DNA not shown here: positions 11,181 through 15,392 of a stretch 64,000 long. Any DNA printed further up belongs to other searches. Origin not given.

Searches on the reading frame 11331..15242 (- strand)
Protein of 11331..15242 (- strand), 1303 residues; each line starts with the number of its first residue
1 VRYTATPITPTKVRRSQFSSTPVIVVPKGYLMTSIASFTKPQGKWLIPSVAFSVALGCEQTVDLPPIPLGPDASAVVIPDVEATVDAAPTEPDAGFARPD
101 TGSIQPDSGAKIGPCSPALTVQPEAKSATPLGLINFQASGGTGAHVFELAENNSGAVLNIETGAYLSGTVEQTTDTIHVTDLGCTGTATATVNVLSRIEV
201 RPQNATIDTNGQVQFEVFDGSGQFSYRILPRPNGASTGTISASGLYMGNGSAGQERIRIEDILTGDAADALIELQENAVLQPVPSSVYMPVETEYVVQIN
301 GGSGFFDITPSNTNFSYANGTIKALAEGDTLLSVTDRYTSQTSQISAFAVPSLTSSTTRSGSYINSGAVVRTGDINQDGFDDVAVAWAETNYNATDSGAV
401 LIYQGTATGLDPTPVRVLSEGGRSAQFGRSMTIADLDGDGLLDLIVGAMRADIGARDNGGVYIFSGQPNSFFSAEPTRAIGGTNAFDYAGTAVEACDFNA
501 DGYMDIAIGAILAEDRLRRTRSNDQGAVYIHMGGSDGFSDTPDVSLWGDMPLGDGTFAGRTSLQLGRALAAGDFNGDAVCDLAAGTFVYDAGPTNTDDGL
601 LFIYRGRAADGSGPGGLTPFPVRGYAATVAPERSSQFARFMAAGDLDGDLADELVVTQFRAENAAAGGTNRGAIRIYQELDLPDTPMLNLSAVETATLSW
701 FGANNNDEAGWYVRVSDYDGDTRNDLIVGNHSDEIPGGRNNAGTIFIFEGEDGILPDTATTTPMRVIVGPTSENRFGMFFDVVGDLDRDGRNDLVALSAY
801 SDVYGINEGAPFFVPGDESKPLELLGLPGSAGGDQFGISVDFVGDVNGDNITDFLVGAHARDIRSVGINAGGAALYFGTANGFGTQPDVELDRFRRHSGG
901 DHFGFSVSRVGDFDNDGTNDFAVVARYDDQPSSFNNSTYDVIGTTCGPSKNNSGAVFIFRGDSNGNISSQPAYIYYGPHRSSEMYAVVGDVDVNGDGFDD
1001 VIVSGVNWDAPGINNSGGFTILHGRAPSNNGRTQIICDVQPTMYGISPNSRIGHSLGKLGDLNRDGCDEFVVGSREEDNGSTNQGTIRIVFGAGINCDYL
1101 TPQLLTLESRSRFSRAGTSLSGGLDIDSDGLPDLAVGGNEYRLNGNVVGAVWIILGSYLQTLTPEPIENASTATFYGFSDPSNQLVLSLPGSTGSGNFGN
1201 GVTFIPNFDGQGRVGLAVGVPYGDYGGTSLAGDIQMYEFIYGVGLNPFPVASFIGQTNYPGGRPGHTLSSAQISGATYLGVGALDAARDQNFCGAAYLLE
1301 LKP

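Call 7: search_protein_families(library=pfam, proteins=[window:11331-15242:-], max_evalue=0.001)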
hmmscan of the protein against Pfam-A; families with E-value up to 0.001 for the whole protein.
window:11331-15242:- (1303 aa): 2 families
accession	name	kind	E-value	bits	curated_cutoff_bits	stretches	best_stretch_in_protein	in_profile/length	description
PF01839.29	FG-GAP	-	1e-46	156.6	22.1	3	427-464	1-37/37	FG-GAP repeat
PF13517.12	FG-GAP_3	-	9.8e-28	97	26.9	2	374-446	1-61/61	FG-GAP-like repeat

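Call 9: search_protein_families(library=ncbifam, proteins=[window:11331-15242:-], max_evalue=0.1)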
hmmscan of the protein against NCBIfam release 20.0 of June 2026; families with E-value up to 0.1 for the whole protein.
window:11331-15242:- (1303 aa): 2 families
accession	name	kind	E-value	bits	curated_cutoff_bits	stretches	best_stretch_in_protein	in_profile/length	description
NF008335.0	PRK11121.1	equivalog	0.014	15.1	199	0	1067-1134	19-85/154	anaerobic ribonucleoside-triphosphate reductase-activating protein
NF033510.3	Ca_tandemer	repeat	0.097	13.1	50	0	160-220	29-91/96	Ca2+-stabilized repeat-containing adhesin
